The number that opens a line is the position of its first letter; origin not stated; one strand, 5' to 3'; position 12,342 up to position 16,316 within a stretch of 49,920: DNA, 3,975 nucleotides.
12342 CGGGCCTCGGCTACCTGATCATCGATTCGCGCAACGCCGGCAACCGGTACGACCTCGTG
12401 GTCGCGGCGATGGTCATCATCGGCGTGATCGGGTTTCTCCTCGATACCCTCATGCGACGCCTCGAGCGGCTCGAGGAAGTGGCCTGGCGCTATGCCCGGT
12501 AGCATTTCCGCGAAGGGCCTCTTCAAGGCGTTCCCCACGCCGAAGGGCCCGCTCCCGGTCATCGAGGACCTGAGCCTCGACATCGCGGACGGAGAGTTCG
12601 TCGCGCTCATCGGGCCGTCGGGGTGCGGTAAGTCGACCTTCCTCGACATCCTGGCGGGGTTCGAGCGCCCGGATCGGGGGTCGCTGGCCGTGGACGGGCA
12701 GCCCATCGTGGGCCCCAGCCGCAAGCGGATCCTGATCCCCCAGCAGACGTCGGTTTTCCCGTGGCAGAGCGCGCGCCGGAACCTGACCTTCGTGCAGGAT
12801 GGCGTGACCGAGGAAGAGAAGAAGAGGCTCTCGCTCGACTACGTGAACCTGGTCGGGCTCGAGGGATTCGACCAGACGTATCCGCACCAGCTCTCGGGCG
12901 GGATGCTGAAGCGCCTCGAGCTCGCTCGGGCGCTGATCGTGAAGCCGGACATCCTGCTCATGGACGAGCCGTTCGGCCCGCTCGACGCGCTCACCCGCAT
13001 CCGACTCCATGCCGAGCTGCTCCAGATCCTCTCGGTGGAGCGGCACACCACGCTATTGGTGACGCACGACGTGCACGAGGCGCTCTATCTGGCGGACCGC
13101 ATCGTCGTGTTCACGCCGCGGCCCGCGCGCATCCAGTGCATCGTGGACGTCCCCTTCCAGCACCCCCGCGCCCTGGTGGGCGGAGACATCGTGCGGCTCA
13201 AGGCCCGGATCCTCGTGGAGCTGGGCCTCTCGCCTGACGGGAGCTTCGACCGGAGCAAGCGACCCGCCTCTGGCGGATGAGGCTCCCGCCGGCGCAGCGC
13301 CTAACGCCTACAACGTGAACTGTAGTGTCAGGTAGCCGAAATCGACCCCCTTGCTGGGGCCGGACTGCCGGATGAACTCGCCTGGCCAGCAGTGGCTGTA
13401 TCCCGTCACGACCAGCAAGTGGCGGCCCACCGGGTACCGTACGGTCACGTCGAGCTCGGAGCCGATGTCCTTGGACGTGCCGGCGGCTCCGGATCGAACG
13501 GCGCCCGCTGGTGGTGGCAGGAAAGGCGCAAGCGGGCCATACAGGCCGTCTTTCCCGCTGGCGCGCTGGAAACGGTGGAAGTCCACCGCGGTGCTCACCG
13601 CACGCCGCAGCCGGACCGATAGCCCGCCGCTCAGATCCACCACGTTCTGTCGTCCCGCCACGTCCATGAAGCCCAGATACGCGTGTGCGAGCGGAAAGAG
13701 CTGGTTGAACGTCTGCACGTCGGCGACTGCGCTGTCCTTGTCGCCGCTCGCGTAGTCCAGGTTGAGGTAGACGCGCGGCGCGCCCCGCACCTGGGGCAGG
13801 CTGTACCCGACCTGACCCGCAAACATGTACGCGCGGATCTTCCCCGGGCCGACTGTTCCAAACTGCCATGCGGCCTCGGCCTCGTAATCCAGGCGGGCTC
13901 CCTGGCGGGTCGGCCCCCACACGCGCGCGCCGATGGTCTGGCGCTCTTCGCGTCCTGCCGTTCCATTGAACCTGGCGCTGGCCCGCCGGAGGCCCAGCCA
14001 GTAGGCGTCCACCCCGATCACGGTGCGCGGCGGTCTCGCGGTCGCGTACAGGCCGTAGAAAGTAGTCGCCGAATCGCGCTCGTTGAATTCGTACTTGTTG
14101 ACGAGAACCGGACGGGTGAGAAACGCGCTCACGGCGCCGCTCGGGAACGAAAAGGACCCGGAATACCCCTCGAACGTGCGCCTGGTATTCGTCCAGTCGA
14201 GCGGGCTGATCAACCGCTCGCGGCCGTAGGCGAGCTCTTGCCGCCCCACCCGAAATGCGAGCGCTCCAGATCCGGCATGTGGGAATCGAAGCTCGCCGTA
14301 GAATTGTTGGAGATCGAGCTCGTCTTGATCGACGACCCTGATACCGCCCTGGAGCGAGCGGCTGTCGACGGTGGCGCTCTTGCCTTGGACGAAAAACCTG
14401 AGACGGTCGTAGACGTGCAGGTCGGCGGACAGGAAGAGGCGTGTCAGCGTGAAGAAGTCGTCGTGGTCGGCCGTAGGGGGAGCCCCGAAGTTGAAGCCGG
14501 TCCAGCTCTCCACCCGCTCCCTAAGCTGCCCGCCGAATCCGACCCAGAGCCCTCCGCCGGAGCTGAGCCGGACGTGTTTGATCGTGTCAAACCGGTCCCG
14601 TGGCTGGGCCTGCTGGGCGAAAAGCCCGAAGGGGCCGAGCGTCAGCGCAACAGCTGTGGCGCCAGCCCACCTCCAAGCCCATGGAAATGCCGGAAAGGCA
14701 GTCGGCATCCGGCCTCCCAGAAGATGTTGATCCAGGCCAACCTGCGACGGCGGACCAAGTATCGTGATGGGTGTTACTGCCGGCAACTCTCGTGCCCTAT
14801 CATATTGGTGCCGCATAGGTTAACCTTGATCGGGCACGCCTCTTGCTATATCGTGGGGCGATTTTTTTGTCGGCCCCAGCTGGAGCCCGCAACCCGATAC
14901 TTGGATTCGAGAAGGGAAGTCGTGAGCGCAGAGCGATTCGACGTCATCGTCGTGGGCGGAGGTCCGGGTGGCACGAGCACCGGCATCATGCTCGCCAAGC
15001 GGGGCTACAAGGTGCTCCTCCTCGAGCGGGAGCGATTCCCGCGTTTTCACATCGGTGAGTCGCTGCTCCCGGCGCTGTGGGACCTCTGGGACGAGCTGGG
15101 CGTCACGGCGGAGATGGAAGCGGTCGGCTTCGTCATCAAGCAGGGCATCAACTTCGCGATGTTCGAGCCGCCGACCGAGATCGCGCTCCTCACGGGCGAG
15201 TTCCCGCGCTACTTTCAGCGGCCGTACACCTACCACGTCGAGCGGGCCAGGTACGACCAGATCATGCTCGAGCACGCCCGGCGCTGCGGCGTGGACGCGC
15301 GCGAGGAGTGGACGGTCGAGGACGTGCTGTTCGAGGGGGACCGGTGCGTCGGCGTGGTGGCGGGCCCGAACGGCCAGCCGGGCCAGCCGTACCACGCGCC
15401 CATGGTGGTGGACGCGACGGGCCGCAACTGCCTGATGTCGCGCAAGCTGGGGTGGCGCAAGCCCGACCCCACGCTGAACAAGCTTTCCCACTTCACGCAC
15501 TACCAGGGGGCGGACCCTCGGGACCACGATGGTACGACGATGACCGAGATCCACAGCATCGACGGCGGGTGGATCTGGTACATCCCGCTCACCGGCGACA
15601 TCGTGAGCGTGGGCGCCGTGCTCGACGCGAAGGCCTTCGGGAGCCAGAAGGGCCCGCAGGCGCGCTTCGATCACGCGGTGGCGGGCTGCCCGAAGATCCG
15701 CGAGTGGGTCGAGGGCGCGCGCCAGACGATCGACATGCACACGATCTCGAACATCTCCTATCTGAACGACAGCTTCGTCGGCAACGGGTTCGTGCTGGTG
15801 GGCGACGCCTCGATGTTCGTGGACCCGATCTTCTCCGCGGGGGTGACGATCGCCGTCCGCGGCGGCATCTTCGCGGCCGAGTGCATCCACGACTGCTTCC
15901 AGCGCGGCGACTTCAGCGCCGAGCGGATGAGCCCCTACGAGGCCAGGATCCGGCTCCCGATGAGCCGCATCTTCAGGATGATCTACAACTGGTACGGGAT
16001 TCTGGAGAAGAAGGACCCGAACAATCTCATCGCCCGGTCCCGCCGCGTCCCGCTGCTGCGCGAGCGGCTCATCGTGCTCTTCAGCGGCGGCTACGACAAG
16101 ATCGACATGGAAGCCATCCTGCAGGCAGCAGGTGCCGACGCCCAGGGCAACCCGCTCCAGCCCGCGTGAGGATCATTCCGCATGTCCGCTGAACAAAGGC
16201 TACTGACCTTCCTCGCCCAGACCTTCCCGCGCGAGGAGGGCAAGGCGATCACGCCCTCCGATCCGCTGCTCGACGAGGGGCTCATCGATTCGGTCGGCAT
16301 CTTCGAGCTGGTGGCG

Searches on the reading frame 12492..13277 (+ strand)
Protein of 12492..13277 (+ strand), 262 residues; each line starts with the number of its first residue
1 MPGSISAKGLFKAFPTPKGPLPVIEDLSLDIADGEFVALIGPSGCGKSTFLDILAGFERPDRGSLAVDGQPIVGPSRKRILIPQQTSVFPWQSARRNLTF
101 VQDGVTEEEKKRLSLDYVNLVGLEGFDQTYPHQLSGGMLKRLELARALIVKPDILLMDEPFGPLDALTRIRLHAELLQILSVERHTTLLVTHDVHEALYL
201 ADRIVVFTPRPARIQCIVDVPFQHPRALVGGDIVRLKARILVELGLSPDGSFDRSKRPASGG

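Call 22: search_protein_families(library=pfam, proteins=[window:12492-13277:+], max_evalue=0.001)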
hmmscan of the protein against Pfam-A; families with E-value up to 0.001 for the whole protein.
window:12492-13277:+ (262 aa): 2 families
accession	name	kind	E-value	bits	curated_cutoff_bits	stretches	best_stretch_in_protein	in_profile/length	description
PF00005.33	ABC_tran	-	2.8e-30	106.1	25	1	25-161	2-136/137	ABC transporter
PF13304.12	AAA_21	-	3.7e-07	31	27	1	36-82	1-49/304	AAA domain, putative AbiEii toxin, Type IV TA system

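Call 24: search_protein_families(library=ncbifam, proteins=[window:12492-13277:+], max_evalue=0.001)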
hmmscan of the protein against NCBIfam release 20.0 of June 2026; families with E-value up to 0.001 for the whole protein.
window:12492-13277:+ (262 aa): 184 families (the best 25 are shown)
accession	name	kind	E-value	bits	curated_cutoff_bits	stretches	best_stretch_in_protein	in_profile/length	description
TIGR01184.1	ntrCD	subfamily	1.2e-61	208.2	291.8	1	24-227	1-209/230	nitrate ABC transporter ATP-binding protein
NF008421.0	PRK11248.1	equivalog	2.9e-54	184.3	357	1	21-223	14-218/255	taurine ABC transporter ATP-binding subunit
NF040729.1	ABC_ATP_SaoA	equivalog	3.9e-54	183.7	360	1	6-227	3-226/248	ABC transporter ATP-binding protein SaoA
TIGR03265.1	PhnT2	equivalog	1.2e-48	166.2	457.7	1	23-207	19-208/353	putative 2-aminoethylphosphonate ABC transporter ATP-binding protein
TIGR01186.1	proV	subfamily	1.8e-47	162.2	326.6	1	24-207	9-203/363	betaine/proline/choline family ABC transporter ATP-binding protein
TIGR00968.1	3a0106s01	subfamily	5.5e-44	150.5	342.75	1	20-208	12-205/237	sulfate ABC transporter ATP-binding protein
NF008420.0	PRK11247.1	equivalog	5.5e-44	150.3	395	1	23-242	27-240/257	aliphatic sulfonates ABC transporter ATP-binding protein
NF006987.0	PRK09452.1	equivalog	5.9e-43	147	482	1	22-208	31-222/378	spermidine/putrescine ABC transporter ATP-binding protein PotA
NF043075.1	MMSYN1_0197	equivalog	2.5e-41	141.7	550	1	23-208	17-207/341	spermidine/putrescine ABC transporter ATP-binding protein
TIGR01187.1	potA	subfamily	4.9e-41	140.9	355.6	1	39-207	1-174/325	polyamine ABC transporter ATP-binding protein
NF008621.0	PRK11607.1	equivalog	1.8e-39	135.6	613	1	23-207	34-223/377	putrescine ABC transporter ATP-binding subunit PotG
NF008653.0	PRK11650.1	subfamily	2.1e-39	135.6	432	1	19-208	15-209/357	sn-glycerol-3-phosphate ABC transporter ATP-binding protein UgpC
TIGR03258.1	PhnT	equivalog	2.7e-39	135.2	499.15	1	23-207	23-213/359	2-aminoethylphosphonate ABC transport system ATP-binding subunit PhnT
TIGR03415.1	ABC_choXWV_ATP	equivalog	2.8e-38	131.9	483.75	1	24-207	40-238/382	choline ABC transporter ATP-binding protein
NF008513.0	PRK11432.1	equivalog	2.9e-38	131.7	496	1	21-207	19-210/351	ferric ABC transporter ATP-binding protein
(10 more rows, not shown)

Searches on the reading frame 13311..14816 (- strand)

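Call 23: search_protein_families(library=pfam, proteins=[window:13311-14816:-], max_evalue=0.001)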
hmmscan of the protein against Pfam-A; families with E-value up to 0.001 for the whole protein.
window:13311-14816:- (502 aa): 1 family
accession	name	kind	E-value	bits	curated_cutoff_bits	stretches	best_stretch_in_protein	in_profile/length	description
PF13372.12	Alginate_exp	-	2.4e-84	283.8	25.2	1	91-490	2-389/395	Alginate export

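Call 24: search_protein_families(library=ncbifam, proteins=[window:13311-14816:-], max_evalue=0.001)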
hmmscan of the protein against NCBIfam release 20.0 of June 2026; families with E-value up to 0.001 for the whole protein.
window:13311-14816:- (502 aa): 0 families

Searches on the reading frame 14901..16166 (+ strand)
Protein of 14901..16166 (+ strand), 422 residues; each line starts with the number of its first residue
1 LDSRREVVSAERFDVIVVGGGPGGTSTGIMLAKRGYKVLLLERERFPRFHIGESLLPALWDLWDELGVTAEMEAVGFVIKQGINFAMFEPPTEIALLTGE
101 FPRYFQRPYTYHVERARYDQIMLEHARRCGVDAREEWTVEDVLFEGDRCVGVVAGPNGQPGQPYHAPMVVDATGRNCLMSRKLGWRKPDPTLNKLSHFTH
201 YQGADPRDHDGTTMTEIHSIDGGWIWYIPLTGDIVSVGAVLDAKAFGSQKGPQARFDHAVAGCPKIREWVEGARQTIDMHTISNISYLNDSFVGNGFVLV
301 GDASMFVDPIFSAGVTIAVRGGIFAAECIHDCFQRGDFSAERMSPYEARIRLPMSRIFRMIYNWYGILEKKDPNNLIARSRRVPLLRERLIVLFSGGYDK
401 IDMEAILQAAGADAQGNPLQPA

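Call 23: search_protein_families(library=pfam, proteins=[window:14901-16166:+], max_evalue=0.001)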
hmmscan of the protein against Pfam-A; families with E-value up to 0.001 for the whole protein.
window:14901-16166:+ (422 aa): 9 families
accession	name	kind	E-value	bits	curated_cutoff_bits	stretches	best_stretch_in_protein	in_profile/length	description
PF04820.20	Trp_halogenase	-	3e-34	119.1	21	2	108-372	150-393/458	Tryptophan halogenase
PF01494.25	FAD_binding_3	-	1.5e-15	57.7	22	1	13-320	2-309/349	FAD binding domain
PF01266.30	DAO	-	3.4e-11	43.7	27.9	1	14-47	1-34/353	FAD dependent oxidoreductase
PF00890.30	FAD_binding_2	-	6e-10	39.3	20.4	1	14-46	1-33/414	FAD binding domain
PF12831.13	FAD_oxidored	-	6.6e-10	39.3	27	1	14-178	1-149/416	FAD dependent oxidoreductase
PF07992.20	Pyr_redox_2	-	3.8e-06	27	26.1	1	13-46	1-35/291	Pyridine nucleotide-disulphide oxidoreductase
PF13450.12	NAD_binding_8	-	1.5e-05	25.6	21.9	1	17-47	1-31/68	NAD(P)-binding Rossmann-like domain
PF01946.23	Thi4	-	2e-05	24.4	26.2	1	10-44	15-50/235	Thi4 family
PF01134.28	GIDA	-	0.00092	18.8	22.1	0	14-42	1-29/391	Glucose inhibited division protein A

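Call 24: search_protein_families(library=ncbifam, proteins=[window:14901-16166:+], max_evalue=0.001)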
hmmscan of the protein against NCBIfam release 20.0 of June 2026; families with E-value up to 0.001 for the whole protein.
window:14901-16166:+ (422 aa): 55 families (the best 25 are shown)
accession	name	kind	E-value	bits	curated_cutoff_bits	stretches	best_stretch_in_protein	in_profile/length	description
NF033113.0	halo_ClmS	equivalog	1.7e-53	182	900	1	14-383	4-375/570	chloramphenicol-biosynthetic FADH2-dependent halogenase CmlS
NF049967.1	QhpG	equivalog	1.3e-42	146.2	240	1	15-359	1-316/423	flavin-dependent monooxygenase QhpG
TIGR02032.1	GG-red-SF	subfamily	1.2e-37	130.2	158.8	1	13-329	1-297/297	geranylgeranyl reductase family protein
NF038171.1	maturase_LodB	equivalog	1.9e-27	96.3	400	1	14-351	1-331/361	lysine-epsilon-oxidase maturase LodB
NF041080.1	DGGGPL_reductase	equivalog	3.6e-24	85.4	580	1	12-343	1-325/447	digeranylgeranylglycerophospholipid reductase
NF038174.1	maturase_GoxB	equivalog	7.8e-22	77.8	400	1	14-350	2-328/358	glycine oxidase maturase GoxB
NF041160.1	DGGPL_Thplmales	equivalog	1.6e-18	66.8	780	1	12-365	3-344/396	digeranylgeranylglycerophospholipid reductase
NF004834.1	PRK06185.1-3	subfamily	1.2e-17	63.9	500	1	12-355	7-345/420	FAD-dependent oxidoreductase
NF004833.1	PRK06185.1-1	subfamily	9.1e-15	54.3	488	1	14-355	4-341/403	FAD-dependent oxidoreductase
NF041385.1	Dggglyphlred_Halo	equivalog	1.2e-14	53.7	700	2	112-347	91-333/405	digeranylgeranylglycerophospholipid reductase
NF004835.0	PRK06185.1-4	equivalog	2.8e-12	46.2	601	1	10-355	8-348/411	FAD-dependent oxidoreductase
NF007450.0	PRK10015.1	subfamily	1.1e-10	40.9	466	1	9-184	2-171/429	FAD-dependent oxidoreductase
TIGR02023.1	BchP-ChlP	subfamily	1.2e-10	41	343.3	1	14-361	2-328/388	geranylgeranyl diphosphate reductase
NF045655.1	MkRedMenJ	equivalog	3.6e-10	39.3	700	1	12-330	4-316/406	menaquinone reductase MenJ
NF005313.0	PRK06847.1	subfamily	1.4e-09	37.4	372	1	14-142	6-133/375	hypothetical protein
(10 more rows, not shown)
